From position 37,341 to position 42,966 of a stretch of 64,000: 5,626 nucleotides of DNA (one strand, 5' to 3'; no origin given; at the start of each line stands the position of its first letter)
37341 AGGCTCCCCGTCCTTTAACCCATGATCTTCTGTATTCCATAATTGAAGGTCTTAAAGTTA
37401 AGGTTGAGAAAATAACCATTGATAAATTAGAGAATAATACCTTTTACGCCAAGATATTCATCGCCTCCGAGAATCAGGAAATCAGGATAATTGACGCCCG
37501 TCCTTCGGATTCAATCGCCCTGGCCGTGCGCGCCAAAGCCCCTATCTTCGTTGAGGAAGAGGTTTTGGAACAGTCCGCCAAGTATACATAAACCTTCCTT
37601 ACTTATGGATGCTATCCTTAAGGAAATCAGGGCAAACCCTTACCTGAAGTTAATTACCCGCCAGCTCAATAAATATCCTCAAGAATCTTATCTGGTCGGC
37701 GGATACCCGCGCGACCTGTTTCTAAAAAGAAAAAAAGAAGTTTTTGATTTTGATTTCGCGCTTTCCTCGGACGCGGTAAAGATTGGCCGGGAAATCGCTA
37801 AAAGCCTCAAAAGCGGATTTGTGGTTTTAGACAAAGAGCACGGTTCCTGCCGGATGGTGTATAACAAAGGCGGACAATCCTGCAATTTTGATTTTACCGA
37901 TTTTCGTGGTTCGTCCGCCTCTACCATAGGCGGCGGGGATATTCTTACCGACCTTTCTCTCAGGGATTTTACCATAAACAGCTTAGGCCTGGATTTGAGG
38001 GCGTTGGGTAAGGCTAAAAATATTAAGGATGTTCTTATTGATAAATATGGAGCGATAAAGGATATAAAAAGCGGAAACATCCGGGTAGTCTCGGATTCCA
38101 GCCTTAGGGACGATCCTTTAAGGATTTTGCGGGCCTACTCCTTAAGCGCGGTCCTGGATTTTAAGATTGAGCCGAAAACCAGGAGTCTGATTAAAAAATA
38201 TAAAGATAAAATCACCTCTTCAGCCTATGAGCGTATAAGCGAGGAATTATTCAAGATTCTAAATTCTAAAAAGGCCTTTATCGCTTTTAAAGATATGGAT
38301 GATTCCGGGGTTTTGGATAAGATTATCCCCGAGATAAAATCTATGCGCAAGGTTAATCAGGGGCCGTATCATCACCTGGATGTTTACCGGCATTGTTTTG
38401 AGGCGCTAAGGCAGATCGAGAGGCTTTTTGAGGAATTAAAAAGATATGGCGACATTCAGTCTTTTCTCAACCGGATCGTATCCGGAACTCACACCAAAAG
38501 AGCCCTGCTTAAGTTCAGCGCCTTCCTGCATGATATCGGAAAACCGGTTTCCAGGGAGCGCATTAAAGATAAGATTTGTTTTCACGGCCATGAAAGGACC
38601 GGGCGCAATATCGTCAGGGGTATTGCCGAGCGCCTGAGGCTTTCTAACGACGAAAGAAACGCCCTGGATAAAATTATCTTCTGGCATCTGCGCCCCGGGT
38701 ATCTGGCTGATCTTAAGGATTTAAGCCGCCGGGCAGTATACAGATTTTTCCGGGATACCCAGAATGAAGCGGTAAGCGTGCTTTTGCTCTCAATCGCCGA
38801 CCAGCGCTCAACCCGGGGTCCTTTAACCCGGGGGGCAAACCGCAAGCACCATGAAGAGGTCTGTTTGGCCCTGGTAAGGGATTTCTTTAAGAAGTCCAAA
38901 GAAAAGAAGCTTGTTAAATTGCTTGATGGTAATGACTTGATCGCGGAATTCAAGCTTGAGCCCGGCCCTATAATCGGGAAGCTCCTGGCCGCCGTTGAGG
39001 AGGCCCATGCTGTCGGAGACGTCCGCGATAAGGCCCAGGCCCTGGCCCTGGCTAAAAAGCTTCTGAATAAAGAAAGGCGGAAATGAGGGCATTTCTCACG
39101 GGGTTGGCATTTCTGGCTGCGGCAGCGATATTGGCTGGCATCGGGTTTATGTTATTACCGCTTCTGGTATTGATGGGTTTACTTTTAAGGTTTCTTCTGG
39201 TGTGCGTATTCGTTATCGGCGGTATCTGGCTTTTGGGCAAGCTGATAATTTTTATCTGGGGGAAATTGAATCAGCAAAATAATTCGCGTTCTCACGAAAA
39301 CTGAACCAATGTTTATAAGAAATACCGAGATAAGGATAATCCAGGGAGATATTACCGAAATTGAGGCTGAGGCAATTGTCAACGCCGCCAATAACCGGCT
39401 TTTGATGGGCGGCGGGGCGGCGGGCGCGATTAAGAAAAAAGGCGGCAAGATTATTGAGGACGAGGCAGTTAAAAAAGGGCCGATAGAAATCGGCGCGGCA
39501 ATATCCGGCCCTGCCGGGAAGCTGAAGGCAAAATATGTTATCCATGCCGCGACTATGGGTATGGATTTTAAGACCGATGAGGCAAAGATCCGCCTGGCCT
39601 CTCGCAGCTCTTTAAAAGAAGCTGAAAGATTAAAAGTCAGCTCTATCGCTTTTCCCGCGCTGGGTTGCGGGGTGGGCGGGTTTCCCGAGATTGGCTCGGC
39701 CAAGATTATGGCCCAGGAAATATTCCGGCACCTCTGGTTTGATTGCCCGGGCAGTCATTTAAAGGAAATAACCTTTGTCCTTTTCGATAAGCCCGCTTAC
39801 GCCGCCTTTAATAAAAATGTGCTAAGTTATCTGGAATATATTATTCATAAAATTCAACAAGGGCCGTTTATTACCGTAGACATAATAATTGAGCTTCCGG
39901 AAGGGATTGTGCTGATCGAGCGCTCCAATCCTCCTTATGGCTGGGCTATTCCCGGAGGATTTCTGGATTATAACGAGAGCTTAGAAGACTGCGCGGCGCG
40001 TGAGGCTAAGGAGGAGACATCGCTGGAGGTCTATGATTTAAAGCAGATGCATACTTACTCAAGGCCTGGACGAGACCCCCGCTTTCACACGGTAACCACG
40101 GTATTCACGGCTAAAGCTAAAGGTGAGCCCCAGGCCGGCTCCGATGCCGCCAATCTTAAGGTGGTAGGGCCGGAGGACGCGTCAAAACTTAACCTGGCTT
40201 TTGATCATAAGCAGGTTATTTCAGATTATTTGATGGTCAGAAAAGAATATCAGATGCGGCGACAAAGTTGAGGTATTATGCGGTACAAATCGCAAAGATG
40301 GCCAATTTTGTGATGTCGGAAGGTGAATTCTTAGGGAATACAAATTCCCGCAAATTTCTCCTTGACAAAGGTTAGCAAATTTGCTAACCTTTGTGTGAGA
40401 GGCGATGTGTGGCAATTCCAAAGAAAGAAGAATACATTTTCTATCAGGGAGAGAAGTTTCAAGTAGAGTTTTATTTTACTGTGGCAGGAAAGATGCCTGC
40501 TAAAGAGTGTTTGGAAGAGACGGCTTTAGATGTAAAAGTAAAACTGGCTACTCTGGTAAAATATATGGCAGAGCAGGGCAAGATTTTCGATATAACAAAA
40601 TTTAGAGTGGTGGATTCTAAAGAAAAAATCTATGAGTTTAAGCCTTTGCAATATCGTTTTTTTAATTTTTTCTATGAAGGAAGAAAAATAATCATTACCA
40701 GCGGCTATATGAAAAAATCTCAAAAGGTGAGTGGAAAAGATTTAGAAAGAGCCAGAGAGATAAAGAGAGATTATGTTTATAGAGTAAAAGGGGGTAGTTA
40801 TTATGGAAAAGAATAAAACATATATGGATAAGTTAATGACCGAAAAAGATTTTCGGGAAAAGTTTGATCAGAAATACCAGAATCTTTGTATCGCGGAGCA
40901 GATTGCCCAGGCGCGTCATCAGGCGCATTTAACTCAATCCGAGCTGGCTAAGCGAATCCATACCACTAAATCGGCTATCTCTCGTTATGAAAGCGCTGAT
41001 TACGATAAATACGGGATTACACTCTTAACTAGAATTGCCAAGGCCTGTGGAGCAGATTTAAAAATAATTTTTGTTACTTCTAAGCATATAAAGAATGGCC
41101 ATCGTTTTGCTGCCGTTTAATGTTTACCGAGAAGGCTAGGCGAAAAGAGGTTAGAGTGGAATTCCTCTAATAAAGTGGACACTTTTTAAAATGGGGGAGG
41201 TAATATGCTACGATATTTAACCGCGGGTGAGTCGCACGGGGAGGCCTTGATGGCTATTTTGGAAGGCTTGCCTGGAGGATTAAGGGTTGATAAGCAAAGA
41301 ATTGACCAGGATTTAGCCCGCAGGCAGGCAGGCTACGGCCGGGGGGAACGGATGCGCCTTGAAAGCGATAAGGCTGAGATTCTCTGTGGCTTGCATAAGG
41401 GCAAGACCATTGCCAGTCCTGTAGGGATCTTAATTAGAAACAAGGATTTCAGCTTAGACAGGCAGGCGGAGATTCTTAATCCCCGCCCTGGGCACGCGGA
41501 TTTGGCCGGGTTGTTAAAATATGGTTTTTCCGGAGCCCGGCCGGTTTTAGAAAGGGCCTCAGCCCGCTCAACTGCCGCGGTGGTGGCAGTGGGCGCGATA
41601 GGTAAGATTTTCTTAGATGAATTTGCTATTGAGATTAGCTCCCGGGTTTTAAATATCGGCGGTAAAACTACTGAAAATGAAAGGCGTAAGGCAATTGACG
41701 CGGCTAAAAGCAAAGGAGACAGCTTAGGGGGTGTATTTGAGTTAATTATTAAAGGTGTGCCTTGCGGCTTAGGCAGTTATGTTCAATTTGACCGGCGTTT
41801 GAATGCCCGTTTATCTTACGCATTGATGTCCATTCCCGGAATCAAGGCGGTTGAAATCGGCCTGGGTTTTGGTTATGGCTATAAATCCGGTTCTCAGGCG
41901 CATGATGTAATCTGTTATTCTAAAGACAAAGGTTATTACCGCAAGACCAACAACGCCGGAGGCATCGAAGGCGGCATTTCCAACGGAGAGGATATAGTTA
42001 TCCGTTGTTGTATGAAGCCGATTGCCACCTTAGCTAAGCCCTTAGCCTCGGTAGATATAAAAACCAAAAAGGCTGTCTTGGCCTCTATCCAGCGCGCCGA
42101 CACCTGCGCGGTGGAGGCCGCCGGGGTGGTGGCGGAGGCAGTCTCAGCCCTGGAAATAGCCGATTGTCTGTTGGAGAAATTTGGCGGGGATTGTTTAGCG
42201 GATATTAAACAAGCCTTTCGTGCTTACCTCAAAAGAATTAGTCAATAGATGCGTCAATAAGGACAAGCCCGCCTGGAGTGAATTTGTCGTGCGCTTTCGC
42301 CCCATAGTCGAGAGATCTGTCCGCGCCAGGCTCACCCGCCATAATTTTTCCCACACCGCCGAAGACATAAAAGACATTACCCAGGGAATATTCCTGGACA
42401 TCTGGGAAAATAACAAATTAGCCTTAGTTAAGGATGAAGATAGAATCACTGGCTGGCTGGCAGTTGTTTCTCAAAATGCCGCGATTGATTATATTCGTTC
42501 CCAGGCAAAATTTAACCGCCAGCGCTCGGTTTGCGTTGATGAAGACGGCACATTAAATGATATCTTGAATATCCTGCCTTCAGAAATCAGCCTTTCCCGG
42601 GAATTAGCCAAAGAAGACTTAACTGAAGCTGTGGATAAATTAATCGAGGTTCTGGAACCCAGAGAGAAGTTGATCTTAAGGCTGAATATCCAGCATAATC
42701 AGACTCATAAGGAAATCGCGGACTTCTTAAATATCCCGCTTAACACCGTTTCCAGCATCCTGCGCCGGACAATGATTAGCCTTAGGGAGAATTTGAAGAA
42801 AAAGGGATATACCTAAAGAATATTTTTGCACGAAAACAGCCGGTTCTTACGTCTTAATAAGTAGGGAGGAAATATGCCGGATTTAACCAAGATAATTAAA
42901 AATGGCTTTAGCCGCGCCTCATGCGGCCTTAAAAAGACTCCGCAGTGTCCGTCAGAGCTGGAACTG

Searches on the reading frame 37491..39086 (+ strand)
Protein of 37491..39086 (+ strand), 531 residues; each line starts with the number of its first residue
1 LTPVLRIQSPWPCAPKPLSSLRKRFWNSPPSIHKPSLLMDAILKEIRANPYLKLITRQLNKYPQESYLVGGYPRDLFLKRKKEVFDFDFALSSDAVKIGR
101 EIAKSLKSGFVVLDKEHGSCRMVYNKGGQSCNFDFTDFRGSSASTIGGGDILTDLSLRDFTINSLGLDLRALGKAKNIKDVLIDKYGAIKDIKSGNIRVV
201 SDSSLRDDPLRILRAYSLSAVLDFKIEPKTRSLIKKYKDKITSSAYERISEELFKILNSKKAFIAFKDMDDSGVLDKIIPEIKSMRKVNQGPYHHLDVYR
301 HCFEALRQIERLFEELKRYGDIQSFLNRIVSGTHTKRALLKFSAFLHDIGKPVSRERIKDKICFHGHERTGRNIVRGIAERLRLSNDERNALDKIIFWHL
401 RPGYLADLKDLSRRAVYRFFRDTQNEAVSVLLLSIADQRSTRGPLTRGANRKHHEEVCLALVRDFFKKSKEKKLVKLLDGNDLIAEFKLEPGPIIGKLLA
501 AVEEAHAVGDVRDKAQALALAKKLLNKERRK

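Call 60: search_protein_families(library=pfam, proteins=[window:37491-39086:+], max_evalue=0.001)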
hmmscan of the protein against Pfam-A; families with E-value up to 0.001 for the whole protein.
window:37491-39086:+ (531 aa): 5 families
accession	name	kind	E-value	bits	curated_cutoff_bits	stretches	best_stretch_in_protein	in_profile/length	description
PF12627.12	PolyA_pol_RNAbd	-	3.1e-15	56.1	22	1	223-284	1-62/64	Probable RNA and SrmB- binding site of polymerase A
PF01743.26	PolyA_pol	-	1.9e-12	48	23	1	67-198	2-126/126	Poly A polymerase head domain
PF01966.28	HD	-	6.2e-12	46.3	22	1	298-438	1-112/116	HD domain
PF13735.12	tRNA_NucTran2_2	-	4.5e-07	30.4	27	1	478-518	105-145/149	tRNA nucleotidyltransferase domain 2 putative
PF18019.7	Cas3_HD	-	0.00081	19.9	23.1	0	287-352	7-69/207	Cas3, HD domain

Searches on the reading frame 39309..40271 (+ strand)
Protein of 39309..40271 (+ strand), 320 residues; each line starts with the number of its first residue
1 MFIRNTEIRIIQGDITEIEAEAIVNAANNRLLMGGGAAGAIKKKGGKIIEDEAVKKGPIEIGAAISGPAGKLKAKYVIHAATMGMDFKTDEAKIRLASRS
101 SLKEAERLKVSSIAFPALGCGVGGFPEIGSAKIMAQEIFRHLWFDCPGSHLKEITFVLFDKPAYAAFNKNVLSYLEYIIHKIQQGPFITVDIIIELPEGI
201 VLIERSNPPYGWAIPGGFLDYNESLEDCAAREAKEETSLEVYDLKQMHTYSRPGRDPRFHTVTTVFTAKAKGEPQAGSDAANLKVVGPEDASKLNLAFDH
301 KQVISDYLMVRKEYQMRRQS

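Call 60: search_protein_families(library=pfam, proteins=[window:39309-40271:+], max_evalue=0.001)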
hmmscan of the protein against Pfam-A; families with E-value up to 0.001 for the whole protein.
window:39309-40271:+ (320 aa): 2 families
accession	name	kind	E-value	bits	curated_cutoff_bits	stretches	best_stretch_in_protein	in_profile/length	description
PF01661.27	Macro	-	2.4e-28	98.9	22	1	24-134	1-118/118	Macro domain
PF00293.34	NUDIX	-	3.1e-21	76.2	21.1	1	188-306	4-133/134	NUDIX domain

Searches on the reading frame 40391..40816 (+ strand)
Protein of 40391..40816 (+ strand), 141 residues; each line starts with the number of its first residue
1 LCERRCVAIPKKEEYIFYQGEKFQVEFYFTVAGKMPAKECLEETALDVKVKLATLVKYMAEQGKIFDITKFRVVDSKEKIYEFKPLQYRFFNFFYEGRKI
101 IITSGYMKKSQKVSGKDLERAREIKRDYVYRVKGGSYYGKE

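Call 60: search_protein_families(library=pfam, proteins=[window:40391-40816:+], max_evalue=0.001)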
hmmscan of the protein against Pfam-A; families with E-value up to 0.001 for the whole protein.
window:40391-40816:+ (141 aa): 1 family
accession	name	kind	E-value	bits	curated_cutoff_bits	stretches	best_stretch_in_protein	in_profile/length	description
PF05973.20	Gp49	-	1.5e-07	31.8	23.9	1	47-124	9-88/90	Phage derived protein Gp49-like (DUF891)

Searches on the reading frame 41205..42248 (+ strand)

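Call 60: search_protein_families(library=pfam, proteins=[window:41205-42248:+], max_evalue=0.001)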
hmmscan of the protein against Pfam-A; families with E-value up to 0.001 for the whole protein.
window:41205-42248:+ (347 aa): 1 family
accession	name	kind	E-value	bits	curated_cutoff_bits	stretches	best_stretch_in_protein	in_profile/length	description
PF01264.26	Chorismate_synt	-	1.7e-103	346.2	27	1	2-323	1-327/327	Chorismate synthase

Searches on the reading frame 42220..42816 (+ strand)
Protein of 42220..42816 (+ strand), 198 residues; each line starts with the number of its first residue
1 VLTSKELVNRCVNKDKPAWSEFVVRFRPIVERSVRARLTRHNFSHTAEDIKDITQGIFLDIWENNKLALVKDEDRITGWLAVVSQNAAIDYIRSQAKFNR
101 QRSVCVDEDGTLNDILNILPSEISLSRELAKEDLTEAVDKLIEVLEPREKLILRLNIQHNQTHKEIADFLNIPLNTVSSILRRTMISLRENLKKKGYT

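Call 60: search_protein_families(library=pfam, proteins=[window:42220-42816:+], max_evalue=0.001)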
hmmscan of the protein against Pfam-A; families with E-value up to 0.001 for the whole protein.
window:42220-42816:+ (198 aa): 3 families
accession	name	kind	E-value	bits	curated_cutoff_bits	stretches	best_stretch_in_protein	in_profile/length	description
PF04545.22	Sigma70_r4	-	5.5e-11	42.3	24.1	1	142-190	2-50/50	Sigma-70, region 4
PF08281.18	Sigma70_r4_2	-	7.4e-08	32.4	25.7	1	136-185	2-51/54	Sigma-70, region 4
PF04542.20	Sigma70_r2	-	6.4e-05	23.1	24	1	41-97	16-70/71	Sigma-70 region 2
